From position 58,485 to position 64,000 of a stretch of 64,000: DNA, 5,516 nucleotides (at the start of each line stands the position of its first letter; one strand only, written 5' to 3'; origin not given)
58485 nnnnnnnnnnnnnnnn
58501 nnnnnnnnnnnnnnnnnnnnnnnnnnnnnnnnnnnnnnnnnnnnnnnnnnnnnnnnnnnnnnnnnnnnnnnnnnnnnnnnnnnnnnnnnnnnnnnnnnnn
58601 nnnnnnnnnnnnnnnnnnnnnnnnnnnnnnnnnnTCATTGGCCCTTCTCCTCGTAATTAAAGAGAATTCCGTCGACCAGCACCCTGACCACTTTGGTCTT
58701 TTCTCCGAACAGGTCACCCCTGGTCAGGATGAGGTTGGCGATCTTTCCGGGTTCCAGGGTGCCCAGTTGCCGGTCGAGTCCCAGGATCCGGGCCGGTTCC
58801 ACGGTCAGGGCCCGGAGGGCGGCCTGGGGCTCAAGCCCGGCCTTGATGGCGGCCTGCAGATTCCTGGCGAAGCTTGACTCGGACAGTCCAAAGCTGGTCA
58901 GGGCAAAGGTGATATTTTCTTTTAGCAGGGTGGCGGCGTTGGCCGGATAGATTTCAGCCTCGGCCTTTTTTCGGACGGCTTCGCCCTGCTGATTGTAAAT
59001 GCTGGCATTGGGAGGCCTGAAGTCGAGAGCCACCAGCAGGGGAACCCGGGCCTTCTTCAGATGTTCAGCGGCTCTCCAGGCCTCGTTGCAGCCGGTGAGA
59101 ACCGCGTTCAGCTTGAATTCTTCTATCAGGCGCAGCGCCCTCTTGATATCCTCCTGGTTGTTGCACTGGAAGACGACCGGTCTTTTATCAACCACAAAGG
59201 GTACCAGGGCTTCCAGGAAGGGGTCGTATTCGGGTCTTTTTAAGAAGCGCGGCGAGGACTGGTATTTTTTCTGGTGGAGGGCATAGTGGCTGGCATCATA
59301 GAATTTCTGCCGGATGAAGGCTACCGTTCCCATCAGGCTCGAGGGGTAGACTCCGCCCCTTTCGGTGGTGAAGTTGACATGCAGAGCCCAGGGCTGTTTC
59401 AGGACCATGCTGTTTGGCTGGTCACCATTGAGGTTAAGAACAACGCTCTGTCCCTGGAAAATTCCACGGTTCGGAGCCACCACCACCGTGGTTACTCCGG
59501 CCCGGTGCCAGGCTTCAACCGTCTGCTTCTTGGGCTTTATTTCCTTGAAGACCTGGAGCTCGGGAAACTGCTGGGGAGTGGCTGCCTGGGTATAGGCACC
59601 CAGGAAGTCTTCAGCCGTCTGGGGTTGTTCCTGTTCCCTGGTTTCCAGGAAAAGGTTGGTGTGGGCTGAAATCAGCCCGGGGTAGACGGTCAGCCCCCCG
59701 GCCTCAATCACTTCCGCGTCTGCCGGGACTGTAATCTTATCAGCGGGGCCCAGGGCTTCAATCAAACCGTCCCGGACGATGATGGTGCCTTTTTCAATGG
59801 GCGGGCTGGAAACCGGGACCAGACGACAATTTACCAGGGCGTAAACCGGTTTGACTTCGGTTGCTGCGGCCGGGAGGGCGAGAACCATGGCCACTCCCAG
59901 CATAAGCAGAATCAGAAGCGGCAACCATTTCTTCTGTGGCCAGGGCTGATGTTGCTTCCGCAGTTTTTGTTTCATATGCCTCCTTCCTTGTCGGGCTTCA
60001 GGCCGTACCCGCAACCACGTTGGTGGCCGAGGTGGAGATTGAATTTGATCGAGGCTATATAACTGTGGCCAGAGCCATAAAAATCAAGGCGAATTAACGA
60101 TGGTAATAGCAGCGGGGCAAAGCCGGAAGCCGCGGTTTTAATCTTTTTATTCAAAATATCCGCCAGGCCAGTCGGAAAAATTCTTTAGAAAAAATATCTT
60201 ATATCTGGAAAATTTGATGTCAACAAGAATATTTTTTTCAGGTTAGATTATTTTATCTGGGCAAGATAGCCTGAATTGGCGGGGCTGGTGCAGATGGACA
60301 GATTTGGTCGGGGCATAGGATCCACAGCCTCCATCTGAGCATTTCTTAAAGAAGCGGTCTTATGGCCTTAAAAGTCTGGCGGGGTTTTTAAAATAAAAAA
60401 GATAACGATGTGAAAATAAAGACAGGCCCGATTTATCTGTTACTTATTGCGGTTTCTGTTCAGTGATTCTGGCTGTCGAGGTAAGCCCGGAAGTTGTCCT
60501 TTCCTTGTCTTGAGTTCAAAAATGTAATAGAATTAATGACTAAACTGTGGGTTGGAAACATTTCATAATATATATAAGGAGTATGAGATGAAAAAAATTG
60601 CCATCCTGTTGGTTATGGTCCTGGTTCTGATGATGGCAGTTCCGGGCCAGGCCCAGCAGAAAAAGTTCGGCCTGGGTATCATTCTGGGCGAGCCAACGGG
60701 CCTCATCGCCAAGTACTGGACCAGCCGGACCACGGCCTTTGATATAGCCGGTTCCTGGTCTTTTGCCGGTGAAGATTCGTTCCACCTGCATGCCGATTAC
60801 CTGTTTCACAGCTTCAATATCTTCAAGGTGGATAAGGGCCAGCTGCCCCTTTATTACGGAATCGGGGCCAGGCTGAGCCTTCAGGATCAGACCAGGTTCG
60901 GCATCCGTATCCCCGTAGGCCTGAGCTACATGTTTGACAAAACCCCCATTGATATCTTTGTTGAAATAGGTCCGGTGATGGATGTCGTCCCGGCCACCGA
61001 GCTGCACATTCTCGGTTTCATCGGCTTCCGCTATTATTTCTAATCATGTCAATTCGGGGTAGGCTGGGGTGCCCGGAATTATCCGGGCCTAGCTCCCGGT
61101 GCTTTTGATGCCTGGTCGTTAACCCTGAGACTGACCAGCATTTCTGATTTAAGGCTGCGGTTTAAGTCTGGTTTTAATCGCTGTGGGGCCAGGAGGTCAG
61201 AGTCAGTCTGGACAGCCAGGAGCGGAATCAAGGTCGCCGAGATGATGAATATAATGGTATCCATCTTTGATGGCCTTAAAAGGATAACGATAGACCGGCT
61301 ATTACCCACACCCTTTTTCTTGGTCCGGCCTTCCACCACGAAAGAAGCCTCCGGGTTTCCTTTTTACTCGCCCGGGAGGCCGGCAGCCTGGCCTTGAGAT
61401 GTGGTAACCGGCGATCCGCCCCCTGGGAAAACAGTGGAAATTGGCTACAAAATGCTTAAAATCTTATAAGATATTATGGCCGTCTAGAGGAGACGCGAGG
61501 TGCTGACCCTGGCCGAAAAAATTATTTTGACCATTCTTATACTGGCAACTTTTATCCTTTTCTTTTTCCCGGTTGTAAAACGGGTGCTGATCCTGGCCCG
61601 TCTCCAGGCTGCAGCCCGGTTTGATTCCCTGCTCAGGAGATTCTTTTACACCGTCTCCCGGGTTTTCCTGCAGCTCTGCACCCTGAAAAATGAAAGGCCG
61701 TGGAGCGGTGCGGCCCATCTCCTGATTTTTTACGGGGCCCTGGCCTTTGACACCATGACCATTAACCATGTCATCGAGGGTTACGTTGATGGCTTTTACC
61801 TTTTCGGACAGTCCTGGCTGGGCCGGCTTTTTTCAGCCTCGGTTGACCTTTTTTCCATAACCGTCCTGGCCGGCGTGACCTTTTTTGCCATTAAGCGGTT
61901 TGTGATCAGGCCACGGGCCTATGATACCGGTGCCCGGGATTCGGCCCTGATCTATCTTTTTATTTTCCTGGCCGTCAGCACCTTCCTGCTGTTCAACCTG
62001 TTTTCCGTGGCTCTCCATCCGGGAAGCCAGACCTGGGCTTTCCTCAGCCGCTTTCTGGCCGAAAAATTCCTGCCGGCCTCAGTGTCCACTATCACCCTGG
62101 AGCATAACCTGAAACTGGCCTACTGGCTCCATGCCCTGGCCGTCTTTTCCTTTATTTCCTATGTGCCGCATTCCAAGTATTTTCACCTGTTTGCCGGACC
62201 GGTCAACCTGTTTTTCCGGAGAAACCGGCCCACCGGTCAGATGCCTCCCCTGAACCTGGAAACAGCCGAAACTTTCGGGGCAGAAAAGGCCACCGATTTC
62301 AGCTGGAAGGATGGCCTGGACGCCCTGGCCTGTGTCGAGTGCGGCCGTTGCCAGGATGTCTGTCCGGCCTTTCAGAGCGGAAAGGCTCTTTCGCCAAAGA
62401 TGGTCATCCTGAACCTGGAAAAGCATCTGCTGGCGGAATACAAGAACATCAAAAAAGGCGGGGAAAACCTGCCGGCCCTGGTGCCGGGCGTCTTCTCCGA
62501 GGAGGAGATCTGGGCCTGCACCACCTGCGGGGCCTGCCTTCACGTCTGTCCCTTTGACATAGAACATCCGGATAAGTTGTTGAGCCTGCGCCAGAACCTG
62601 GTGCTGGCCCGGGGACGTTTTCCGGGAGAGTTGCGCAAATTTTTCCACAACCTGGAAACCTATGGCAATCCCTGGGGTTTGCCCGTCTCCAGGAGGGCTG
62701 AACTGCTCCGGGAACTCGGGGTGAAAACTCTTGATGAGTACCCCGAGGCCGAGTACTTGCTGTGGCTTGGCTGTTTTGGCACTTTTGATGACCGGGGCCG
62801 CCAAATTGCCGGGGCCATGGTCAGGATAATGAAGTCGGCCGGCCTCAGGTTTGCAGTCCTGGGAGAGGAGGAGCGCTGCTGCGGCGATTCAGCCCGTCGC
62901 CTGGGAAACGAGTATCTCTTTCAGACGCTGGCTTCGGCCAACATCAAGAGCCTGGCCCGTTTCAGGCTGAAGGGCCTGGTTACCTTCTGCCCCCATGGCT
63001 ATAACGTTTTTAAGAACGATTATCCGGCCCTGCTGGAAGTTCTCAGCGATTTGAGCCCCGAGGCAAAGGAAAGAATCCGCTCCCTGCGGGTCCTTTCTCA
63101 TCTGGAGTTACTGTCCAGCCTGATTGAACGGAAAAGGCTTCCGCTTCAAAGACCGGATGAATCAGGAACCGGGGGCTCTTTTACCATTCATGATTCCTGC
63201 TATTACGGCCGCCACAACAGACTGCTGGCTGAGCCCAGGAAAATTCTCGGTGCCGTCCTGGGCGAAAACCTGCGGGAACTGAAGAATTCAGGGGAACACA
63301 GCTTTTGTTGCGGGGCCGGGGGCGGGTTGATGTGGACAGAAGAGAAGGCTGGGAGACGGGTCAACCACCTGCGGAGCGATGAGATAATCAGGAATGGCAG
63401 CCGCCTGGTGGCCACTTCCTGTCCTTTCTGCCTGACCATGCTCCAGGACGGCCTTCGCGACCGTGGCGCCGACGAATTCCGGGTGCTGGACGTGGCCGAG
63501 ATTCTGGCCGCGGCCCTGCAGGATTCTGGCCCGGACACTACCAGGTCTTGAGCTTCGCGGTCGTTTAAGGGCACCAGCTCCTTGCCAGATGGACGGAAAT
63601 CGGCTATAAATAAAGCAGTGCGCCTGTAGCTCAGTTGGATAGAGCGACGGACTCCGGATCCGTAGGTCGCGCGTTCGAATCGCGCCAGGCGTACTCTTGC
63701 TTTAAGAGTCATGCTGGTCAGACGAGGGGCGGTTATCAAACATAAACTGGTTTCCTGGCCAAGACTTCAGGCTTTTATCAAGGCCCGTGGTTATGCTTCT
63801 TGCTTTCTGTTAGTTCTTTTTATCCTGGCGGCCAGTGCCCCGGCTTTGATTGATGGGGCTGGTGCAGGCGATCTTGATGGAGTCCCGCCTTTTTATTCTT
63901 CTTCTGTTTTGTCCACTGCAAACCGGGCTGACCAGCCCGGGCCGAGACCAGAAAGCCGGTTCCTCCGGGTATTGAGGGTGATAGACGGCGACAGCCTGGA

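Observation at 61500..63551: Orphan single-polypeptide HdrE/HdrD-like (DsrM/DsrK-like) membrane oxidoreductase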

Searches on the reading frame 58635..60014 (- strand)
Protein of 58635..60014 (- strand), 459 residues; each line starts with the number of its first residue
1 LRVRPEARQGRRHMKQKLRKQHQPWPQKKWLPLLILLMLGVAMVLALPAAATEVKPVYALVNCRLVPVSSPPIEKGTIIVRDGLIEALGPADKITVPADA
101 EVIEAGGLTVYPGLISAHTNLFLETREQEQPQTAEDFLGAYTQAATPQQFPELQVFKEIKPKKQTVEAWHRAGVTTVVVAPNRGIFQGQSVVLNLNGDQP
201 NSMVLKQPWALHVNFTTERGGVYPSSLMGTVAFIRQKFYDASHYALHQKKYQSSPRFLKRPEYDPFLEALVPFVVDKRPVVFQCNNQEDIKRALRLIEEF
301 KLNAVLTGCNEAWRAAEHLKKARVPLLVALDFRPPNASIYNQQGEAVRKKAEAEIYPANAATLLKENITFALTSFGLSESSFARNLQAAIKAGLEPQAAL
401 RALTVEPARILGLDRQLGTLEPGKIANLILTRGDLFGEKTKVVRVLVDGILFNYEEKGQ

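Call 19: search_protein_families(library=pfam, proteins=[window:58635-60014:-], max_evalue=0.00001)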
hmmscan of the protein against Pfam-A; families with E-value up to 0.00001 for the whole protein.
window:58635-60014:- (459 aa): 2 families
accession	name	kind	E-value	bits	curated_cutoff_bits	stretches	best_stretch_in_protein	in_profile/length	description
PF01979.26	Amidohydro_1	-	1.5e-12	47.8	25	1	359-449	234-342/345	Amidohydrolase family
PF07969.17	Amidohydro_3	-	4.4e-08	33.5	29.7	0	394-449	407-468/472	Amidohydrolase family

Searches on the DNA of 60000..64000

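Call 64: search_rna_families(source=window, start=60000, end=64000, threshold=gathering)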
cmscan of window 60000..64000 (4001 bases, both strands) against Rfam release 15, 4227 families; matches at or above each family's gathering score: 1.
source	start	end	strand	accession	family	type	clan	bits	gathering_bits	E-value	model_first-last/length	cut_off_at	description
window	63620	63693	+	RF00005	tRNA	Gene; tRNA;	CL00001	69.5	29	2.7e-14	1-71/71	no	tRNA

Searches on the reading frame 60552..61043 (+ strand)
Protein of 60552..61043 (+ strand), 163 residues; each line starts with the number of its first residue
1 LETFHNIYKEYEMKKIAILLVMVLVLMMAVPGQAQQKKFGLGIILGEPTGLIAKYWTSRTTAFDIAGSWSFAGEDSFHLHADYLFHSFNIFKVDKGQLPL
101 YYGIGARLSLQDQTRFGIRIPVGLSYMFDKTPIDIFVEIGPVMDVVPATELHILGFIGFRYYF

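Call 19: search_protein_families(library=pfam, proteins=[window:60552-61043:+], max_evalue=0.00001)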
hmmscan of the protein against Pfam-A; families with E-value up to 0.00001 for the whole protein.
window:60552-61043:+ (163 aa): 0 families

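Call 71: search_protein_families(library=pfam, proteins=[window:60588-61043:+], max_evalue=5)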
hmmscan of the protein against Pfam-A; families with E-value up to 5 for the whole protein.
window:60588-61043:+ (151 aa): 3 families
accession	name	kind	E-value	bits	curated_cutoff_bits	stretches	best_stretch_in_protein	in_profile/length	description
PF13161.12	DUF3996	-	6.5e-05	23.1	22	1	23-149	6-144/154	Protein of unknown function (DUF3996)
PF08107.16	Antimicrobial12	-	0.002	18.3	22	1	1-22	1-22/42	Pleurocidin family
PF03899.21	ATP-synt_I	-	0.077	13.9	25.1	1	5-49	3-47/99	ATP synthase I chain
